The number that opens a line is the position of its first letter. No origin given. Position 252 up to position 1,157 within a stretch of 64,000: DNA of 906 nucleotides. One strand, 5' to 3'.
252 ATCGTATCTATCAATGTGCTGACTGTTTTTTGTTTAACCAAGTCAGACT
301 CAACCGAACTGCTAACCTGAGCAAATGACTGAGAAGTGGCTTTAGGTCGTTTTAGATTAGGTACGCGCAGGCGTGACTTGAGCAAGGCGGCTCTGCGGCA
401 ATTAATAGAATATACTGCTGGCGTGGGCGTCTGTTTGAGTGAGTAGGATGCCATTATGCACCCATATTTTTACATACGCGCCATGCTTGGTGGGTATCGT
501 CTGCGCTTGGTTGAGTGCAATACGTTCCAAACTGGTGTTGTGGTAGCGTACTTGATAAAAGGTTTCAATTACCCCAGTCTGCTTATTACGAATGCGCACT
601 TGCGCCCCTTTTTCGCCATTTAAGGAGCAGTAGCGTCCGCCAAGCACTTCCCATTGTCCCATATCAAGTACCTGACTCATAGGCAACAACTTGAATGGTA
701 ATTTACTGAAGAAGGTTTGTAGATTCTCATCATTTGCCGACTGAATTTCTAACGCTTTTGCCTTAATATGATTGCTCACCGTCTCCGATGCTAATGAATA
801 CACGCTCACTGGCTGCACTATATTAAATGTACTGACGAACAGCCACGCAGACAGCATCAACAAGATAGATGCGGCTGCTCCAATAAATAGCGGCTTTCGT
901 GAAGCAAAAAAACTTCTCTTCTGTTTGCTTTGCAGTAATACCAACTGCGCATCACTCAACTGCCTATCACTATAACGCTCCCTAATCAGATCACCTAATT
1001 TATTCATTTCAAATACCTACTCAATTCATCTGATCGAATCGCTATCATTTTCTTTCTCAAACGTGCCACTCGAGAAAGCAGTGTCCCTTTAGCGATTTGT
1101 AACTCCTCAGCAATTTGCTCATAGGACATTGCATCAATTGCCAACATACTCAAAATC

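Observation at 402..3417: Bufferin-type RiPP metallophore operon (DUF2282 precursor, DUF692 MNIO, DUF2063) hard-wired to its own ECF sigma / anti-sigma pair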

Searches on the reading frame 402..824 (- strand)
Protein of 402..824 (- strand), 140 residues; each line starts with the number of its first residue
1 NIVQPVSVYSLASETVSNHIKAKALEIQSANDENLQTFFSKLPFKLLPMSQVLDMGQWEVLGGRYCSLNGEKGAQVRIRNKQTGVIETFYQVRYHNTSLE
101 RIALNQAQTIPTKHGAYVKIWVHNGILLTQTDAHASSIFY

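Call 75: predict_structure(alignment_id=A4)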
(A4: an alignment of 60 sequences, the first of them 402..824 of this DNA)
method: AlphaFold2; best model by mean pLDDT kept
length: 140 residues; sequences in the alignment: 60
mean_pLDDT: 92.0   pTM: 0.85
mean pLDDT of the five models: 92.0, 91.6, 91.1, 90.6, 90.3
residues with pLDDT >= 90: 114; 70-90: 16; 50-70: 8; < 50: 2
segments of 3 or more residues with pLDDT < 50: none
pLDDT, mean of each block of 10 residues (from residue 1): 81 96 97 98 98 97 97 98 97 84 90 94 96 66
secondary structure, 60 per line:
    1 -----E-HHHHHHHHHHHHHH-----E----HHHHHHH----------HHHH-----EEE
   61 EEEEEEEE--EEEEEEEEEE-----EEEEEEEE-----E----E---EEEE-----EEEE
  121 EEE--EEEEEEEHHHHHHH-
elements in order: H8-21 H32-38 H49-52 E58-68 E71-80 E86-93 E108-111 E117-123 E126-132 H133-139

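Call 77: fold_search(model_id=the predicted structure, library=pdb)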
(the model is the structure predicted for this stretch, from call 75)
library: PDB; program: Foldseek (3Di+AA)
matches with E <= 10: 1308; with E <= 0.001: 0
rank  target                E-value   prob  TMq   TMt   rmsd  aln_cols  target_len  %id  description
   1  2p4b_A                5.6e-02  0.99  0.37  0.19   3.9        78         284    8  Crystal structure of E.coli RseB (released 2007-05-22)
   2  2v42_A                6.2e-02  0.97  0.38  0.20   6.1        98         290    8  Crystal structure of RseB: a sensor for periplasmic stress response in E. coli (released 2007-08-28)
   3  2v43_C                6.6e-02  0.89  0.36  0.20  12.6       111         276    9  Crystal structure of RseB: a sensor for periplasmic stress response in E. coli (released 2007-08-28)
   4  9m41_A                6.9e-02  0.51  0.29  0.14  13.8       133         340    7  The crystal structure of full-length PAK2 containing K278R and D368N mutants (released 2025-08-13)
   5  9m41_B                1.2e-01  0.38  0.30  0.15  15.4       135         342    7  The crystal structure of full-length PAK2 containing K278R and D368N mutants (released 2025-08-13)
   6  2j0i                  1.6e-01  0.44  0.29  0.16  10.5       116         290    7  CRYSTAL STRUCTURE OF THE HUMAN P21-ACTIVATED KINASE 4 (released 2006-08-17)
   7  7cmb                  1.8e-01  0.44  0.30  0.16  10.2       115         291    8  Crystal Structure of PAK4 in complex with inhibitor 41 (released 2021-07-28)
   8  6fd3                  1.8e-01  0.38  0.29  0.16  11.7       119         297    8  Thiophosphorylated PAK3 kinase domain (released 2018-01-03)
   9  9r2i_C                1.8e-01  0.23  0.28  0.12  15.9       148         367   11  Cryo-EM structure of the complex CDK16:CCNY:14-3-3 (released 2026-03-25)
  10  9uaw                  1.9e-01  0.66  0.29  0.16   7.4        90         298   14  LL-DA-4-cdk2 protein (released 2026-04-08)
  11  7b3m_A                2.0e-01  0.41  0.29  0.15  15.8       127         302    9  MEK1 in complex with compound 6 (released 2021-03-03)
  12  8qsz_H                2.0e-01  0.18  0.20  0.22  13.0        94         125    8  Structure of s. pombe RNA polymerase II in complex with DSIF and Rat1/Rai1 (released 2024-10-23)
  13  4zji_B                2.1e-01  0.44  0.29  0.17  10.1       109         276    6  PAK1 in complex with 2-chloro-5-ethyl-8-fluoro-11-(4-methylpiperazin-1-yl)-dibenzodiazepine (released 2015-06-24)
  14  7pi2_J                2.3e-01  0.33  0.22  0.11  14.8       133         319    5  PfCyRPA bound to monoclonal antibody Cy.003 Fab fragment (released 2022-02-09)
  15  7m0m_A                2.5e-01  0.75  0.32  0.17   7.6        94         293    7  HPK1 IN COMPLEX WITH COMPOUND 1 (released 2021-04-07)
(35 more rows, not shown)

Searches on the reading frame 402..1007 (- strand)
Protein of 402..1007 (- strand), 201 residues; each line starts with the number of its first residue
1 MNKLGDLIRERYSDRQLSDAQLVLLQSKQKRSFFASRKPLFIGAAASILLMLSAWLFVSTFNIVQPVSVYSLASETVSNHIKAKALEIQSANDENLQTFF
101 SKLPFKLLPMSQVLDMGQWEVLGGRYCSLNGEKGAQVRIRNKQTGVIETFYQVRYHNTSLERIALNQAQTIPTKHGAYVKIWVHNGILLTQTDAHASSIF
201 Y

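Call 3: search_protein_families(library=pfam, proteins=[window:402-1007:-], max_evalue=0.01)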
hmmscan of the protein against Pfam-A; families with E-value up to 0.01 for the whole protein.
window:402-1007:- (201 aa): 1 family
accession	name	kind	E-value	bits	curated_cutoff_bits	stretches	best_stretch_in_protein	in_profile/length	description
PF11859.13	DUF3379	-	0.0014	18.4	33.2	1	21-141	60-172/232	Protein of unknown function (DUF3379)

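Call 4: search_protein_families(library=ncbifam, proteins=[window:402-1007:-], max_evalue=0.01)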
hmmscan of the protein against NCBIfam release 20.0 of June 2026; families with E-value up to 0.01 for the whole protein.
window:402-1007:- (201 aa): 0 families

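Call 14: find_encoding_contigs(protein=window:402-1007:-, flank=10000, max_places=6)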
Protein window:402-1007:- (201 aa): no gene with exactly this product is on record in the collection.

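Call 15: find_homologous_proteins(query=window:402-1007:-, max_evalue=0.001)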
Query window:402-1007:- (201 aa): 1 proteins with E <= 0.001 among 114 candidates.
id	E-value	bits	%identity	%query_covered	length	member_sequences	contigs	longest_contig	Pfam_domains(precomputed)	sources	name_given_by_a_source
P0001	4.3e-126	436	100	100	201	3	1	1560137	-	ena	-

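Call 21: search_protein_representatives(protein=window:402-1007:-)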
Query: 201 residues. Proteins with E-value up to 0.001 (for the whole library): 781; up to 1e-10: 277; up to 1e-30: 2. The best 150 are listed.
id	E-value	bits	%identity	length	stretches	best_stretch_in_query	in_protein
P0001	1.4e-126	435.6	100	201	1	1-201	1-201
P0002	4.1e-33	131.0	41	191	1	2-196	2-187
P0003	6.5e-21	91.2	34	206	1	8-194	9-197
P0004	1.4e-20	90.1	39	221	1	33-192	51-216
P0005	1.9e-20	89.7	36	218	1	34-197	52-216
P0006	2.7e-20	89.2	34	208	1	39-193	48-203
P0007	2.9e-20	89.1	36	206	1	9-192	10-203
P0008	3.4e-20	88.9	36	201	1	4-192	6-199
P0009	5.9e-20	88.1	34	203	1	6-195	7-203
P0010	1.1e-19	87.2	35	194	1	3-194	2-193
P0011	2.0e-19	86.4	34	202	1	3-192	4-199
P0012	2.3e-19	86.2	33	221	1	26-194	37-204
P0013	2.7e-19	85.9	34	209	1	4-192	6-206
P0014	3.9e-19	85.4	34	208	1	7-193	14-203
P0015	5.6e-19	84.9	33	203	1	15-192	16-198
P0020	6.1e-18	81.5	32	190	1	4-189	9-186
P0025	2.0e-17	79.8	34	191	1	3-193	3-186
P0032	5.6e-17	78.4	37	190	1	12-190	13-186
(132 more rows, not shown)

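Call 23: search_protein_families(library=pfam, alignment_id=A1, max_evalue=0.01)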
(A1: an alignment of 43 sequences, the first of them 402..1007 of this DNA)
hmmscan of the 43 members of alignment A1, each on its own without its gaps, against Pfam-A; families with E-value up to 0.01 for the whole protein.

A. member 1, window:402-1007:- (201 aa): 1 family
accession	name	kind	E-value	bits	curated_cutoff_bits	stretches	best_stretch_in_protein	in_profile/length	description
PF11859.13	DUF3379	-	0.0014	18.4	33.2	1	21-141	60-172/232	Protein of unknown function (DUF3379)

B. families by the number of members that match (of 43 scanned): 2 families
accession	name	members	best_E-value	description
PF11859.13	DUF3379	4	4.6e-06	Protein of unknown function (DUF3379)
PF03693.20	ParD_antitoxin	1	0.0025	Bacterial antitoxin of ParD toxin-antitoxin type II system and RHH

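Call 24: search_solved_structures(query=A1, max_evalue=1, show_alignments=2)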
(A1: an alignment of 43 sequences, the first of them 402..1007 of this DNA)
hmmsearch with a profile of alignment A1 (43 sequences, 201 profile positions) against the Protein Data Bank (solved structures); distinct sequences matched with E-value up to 1: 1.
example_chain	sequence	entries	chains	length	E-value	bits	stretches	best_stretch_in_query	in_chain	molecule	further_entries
11kp_B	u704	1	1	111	0.68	12.6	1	10-97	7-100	Double-strand telomeric DNA-binding proteins 1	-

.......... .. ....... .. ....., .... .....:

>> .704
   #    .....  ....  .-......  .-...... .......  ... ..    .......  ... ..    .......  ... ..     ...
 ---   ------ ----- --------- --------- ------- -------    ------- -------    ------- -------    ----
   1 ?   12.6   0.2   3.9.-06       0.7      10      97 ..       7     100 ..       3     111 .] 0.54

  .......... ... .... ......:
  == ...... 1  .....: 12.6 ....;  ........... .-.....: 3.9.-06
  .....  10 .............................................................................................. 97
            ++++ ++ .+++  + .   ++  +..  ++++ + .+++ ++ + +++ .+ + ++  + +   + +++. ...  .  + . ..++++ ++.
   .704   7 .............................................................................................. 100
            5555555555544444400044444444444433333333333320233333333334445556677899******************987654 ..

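Call 30: predict_structure(alignment_id=A1)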
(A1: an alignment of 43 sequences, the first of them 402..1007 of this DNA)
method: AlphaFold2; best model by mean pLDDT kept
length: 201 residues; sequences in the alignment: 43
mean_pLDDT: 89.7   pTM: 0.69
mean pLDDT of the five models: 89.7, 89.4, 89.0, 88.5, 87.8
residues with pLDDT >= 90: 134; 70-90: 49; 50-70: 16; < 50: 2
segments of 3 or more residues with pLDDT < 50: none
pLDDT, mean of each block of 10 residues (from residue 1): 83 88 90 70 90 92 79 95 96 98 97 97 97 97 97 86 84 93 96 73 45
secondary structure, 60 per line:
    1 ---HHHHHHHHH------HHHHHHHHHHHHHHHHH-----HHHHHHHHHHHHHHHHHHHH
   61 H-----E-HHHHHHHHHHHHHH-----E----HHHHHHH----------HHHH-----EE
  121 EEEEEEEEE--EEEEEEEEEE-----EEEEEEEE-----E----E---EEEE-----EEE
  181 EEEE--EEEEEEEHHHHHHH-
elements in order: H4-12 H19-35 H41-61 H69-82 H93-99 H110-113 E119-129 E132-141 E147-154 E169-172 E178-184 E187-193 H194-200

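Call 34: fold_search(model_id=the predicted structure, library=pdb)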
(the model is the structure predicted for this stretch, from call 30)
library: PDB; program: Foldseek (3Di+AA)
matches with E <= 10: 1189; with E <= 0.001: 0
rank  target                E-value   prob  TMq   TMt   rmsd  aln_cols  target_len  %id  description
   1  2p4b_A                1.6e-02  0.96  0.28  0.21  10.6       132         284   10  Crystal structure of E.coli RseB (released 2007-05-22)
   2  2v43_B                2.1e-02  0.98  0.27  0.20  11.6       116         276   12  Crystal structure of RseB: a sensor for periplasmic stress response in E. coli (released 2007-08-28)
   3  2v43_C                3.9e-02  0.92  0.27  0.20  12.7       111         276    9  Crystal structure of RseB: a sensor for periplasmic stress response in E. coli (released 2007-08-28)
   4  2v42_B                4.3e-02  0.98  0.26  0.20   5.2        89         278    9  Crystal structure of RseB: a sensor for periplasmic stress response in E. coli (released 2007-08-28)
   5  2v42_A                5.1e-02  0.99  0.27  0.19   3.9        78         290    8  Crystal structure of RseB: a sensor for periplasmic stress response in E. coli (released 2007-08-28)
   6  9m41_A                1.1e-01  0.38  0.22  0.14  13.6       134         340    6  The crystal structure of full-length PAK2 containing K278R and D368N mutants (released 2025-08-13)
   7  7b3m_A                1.1e-01  0.51  0.21  0.15  15.9       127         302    9  MEK1 in complex with compound 6 (released 2021-03-03)
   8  9r2i_C                1.2e-01  0.28  0.21  0.12  15.9       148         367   11  Cryo-EM structure of the complex CDK16:CCNY:14-3-3 (released 2026-03-25)
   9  8qsz_H                1.5e-01  0.20  0.14  0.21  13.8        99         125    7  Structure of s. pombe RNA polymerase II in complex with DSIF and Rat1/Rai1 (released 2024-10-23)
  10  9uaw                  1.6e-01  0.54  0.22  0.16   9.2       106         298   14  LL-DA-4-cdk2 protein (released 2026-04-08)
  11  6fd3                  1.6e-01  0.47  0.23  0.17  11.7       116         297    8  Thiophosphorylated PAK3 kinase domain (released 2018-01-03)
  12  4zji_B                1.7e-01  0.47  0.22  0.17  10.1       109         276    7  PAK1 in complex with 2-chloro-5-ethyl-8-fluoro-11-(4-methylpiperazin-1-yl)-dibenzodiazepine (released 2015-06-24)
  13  7cmb                  1.7e-01  0.44  0.22  0.16   9.8       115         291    8  Crystal Structure of PAK4 in complex with inhibitor 41 (released 2021-07-28)
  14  7pqv                  1.8e-01  0.44  0.24  0.17  14.1       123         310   12  MEK1 IN COMPLEX WITH COMPOUND 7 (released 2022-03-16)
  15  9uur_A                1.8e-01  0.35  0.23  0.16  16.8       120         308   13  The complex of human pMEK1 and uERK1 (ANP) (released 2026-04-01)
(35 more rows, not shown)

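Call 41: list_cluster_members(proteins=[P0002, P0003, P0004, P0007, P0008, P0010, P0013, P0020, P0025, P0032])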
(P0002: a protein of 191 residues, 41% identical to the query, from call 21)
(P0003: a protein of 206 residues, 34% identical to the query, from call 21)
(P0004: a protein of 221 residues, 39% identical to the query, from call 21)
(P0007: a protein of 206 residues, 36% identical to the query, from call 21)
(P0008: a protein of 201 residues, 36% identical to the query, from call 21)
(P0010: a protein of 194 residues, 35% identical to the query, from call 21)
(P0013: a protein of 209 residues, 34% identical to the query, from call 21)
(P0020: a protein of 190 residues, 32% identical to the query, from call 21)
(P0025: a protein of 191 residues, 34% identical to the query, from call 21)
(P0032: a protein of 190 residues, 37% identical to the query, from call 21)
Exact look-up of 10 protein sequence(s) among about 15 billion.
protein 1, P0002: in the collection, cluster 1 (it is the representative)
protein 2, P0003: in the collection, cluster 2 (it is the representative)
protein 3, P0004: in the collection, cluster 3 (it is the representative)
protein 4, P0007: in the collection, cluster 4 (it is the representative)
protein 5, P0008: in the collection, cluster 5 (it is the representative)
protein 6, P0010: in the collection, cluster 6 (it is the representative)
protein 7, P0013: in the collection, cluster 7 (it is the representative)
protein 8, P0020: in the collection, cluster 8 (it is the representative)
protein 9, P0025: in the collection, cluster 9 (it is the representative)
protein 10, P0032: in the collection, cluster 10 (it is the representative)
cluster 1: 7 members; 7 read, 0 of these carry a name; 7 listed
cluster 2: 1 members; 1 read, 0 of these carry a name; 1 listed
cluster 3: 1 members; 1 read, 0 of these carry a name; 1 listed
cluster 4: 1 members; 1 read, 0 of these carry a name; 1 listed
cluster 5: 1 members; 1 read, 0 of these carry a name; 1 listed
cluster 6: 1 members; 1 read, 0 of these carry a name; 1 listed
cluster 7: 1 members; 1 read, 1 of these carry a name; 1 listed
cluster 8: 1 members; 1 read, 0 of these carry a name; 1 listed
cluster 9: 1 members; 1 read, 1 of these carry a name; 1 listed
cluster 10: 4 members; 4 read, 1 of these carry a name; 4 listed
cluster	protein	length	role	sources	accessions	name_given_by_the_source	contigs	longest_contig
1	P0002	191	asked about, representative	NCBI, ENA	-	-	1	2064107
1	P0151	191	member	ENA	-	-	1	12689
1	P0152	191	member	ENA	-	-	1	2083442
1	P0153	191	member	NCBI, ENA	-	-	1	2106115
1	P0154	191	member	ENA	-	-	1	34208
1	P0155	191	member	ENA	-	-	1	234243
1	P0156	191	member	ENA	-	-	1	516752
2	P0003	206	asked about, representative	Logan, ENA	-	-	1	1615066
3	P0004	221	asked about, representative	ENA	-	-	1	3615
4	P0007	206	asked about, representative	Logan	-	-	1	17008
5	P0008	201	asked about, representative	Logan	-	-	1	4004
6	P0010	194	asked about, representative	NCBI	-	-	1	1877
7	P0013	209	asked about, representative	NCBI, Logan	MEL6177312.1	MAG: hypothetical protein AAFS10_00090 [Myxococcota bacterium]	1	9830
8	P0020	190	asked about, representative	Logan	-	-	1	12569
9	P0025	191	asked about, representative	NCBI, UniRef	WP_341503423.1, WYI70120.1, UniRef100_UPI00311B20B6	hypothetical protein [Gallaecimonas sp. GXIMD4217] | hypothetical protein n=1 Tax=Gallaecimonas sp. GXIMD4217 TaxID=3131927 RepID=UPI00311B20B6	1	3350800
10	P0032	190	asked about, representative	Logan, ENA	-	-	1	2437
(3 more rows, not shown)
